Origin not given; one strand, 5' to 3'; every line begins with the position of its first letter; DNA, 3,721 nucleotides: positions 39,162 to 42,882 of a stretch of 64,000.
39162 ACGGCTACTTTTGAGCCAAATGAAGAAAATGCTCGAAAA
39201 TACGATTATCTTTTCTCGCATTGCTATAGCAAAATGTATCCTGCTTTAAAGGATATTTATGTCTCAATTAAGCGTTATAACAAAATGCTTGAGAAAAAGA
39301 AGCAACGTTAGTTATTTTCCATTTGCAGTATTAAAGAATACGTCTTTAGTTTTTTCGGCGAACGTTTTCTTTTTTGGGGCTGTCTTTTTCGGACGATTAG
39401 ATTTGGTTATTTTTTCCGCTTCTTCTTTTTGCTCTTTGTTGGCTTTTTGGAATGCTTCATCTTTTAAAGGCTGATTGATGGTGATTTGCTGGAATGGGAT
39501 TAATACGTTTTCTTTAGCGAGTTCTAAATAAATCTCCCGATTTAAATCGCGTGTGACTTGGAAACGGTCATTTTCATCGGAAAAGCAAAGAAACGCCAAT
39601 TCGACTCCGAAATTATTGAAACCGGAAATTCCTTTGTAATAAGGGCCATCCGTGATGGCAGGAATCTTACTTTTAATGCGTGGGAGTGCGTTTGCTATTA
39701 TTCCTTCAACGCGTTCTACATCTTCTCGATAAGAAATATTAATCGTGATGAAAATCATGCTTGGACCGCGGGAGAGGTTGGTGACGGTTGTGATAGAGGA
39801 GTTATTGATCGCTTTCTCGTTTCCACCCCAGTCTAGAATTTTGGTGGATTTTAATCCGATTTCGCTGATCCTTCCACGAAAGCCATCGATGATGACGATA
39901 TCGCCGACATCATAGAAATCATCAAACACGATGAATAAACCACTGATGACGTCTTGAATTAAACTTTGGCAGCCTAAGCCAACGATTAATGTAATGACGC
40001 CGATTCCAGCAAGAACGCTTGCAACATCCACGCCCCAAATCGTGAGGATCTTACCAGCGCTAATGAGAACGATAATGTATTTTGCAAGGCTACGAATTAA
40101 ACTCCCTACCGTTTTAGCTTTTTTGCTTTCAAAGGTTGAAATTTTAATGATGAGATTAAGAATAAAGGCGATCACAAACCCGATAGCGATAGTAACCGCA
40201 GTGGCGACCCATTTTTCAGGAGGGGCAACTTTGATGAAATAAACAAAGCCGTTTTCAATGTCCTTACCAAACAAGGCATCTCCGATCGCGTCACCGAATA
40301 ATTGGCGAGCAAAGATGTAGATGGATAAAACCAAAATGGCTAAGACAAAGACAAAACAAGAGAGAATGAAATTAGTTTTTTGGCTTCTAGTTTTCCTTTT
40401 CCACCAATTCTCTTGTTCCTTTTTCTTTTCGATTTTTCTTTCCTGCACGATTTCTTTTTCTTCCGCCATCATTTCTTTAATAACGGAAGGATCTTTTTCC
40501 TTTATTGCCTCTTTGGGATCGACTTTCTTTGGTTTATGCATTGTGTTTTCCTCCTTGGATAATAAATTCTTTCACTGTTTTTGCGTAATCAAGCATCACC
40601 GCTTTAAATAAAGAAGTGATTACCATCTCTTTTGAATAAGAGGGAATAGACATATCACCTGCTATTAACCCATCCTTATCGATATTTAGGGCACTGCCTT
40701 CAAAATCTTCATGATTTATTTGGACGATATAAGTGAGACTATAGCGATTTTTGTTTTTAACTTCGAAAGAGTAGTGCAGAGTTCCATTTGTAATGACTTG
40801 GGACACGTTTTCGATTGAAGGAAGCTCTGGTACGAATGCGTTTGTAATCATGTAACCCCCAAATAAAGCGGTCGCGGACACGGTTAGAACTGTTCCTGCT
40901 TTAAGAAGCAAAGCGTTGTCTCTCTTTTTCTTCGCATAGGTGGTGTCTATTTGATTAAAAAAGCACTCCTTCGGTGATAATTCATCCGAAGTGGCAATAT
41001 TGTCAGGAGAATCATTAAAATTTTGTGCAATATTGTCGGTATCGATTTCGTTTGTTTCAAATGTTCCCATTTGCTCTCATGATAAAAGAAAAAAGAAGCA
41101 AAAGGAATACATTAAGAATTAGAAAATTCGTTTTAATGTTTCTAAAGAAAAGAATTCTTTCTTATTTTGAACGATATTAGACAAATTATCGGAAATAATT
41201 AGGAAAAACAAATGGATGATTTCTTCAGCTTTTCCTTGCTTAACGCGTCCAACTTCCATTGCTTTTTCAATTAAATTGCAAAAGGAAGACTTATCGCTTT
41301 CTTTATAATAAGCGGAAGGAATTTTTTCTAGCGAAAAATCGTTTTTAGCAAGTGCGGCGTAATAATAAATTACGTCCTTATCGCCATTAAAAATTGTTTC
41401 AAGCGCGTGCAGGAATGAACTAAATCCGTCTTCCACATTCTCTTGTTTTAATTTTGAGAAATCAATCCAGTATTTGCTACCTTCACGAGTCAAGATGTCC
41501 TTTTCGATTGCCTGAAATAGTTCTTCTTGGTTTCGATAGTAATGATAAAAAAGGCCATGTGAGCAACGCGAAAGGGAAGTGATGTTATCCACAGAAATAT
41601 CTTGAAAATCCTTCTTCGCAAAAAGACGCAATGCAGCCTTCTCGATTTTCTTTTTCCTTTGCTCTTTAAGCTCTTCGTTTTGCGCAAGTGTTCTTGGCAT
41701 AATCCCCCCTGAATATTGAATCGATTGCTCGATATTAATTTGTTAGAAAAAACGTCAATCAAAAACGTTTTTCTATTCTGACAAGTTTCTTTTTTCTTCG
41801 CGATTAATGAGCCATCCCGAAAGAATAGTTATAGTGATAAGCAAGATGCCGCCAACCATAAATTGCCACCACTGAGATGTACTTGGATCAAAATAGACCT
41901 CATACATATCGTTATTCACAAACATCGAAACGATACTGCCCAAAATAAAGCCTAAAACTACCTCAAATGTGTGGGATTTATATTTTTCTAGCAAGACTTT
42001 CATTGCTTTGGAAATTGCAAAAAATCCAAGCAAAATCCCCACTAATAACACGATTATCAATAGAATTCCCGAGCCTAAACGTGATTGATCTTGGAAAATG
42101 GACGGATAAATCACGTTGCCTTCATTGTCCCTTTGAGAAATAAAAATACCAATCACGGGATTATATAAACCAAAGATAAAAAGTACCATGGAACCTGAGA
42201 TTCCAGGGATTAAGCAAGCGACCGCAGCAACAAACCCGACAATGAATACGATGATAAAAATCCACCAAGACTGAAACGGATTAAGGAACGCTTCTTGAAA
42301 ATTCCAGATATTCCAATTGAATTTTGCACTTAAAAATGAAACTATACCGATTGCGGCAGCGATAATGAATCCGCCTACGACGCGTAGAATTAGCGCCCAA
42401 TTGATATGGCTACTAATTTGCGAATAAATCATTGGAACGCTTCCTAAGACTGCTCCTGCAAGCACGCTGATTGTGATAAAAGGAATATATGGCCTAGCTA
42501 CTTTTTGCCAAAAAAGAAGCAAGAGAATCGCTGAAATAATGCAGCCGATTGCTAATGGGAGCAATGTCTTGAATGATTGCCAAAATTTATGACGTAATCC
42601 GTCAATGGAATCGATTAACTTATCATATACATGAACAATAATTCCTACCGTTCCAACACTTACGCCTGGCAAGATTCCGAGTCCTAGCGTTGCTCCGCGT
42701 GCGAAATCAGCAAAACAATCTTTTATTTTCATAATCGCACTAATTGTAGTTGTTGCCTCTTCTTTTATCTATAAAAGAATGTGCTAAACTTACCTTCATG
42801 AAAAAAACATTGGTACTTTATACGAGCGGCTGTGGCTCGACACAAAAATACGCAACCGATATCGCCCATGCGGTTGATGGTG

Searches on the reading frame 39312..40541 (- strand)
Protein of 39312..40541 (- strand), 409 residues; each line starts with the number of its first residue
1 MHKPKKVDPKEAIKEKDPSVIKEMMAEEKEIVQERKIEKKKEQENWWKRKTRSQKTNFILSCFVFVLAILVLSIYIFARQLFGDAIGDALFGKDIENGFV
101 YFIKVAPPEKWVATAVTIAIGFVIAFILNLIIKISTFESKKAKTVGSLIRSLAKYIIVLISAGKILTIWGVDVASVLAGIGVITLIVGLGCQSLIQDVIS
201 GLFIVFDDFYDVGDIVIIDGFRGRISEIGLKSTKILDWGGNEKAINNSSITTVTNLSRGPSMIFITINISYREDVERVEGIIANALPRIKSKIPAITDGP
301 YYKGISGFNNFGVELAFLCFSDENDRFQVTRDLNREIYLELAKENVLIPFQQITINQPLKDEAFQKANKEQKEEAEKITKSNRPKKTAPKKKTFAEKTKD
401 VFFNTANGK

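Call 93: search_protein_families(library=pfam, proteins=[window:39312-40541:-], max_evalue=0.00001)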
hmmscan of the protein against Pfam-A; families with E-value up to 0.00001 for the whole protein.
window:39312-40541:- (409 aa): 1 family
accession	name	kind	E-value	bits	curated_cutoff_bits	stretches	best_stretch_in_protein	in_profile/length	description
PF00924.24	MS_channel_2nd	-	3.7e-15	56.2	20.2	1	194-258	2-68/68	Mechanosensitive ion channel, beta-domain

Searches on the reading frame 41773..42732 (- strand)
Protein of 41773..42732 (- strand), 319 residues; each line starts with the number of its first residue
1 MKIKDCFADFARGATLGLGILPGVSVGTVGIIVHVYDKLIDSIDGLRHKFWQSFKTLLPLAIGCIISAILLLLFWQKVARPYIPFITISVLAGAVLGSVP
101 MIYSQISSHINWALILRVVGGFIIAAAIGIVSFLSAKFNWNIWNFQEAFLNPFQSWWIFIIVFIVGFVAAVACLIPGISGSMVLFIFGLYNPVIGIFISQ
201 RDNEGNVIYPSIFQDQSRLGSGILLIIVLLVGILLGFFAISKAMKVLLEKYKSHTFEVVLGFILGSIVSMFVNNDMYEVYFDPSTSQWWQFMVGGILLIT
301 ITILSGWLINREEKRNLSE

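Call 93: search_protein_families(library=pfam, proteins=[window:41773-42732:-], max_evalue=0.00001)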
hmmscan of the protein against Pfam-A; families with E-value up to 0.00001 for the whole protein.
window:41773-42732:- (319 aa): 1 family
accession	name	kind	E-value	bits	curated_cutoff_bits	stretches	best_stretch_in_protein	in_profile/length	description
PF04018.18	VCA0040-like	-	1.6e-30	106.9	26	1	20-284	6-242/246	Undecaprenyl phosphate translocase-like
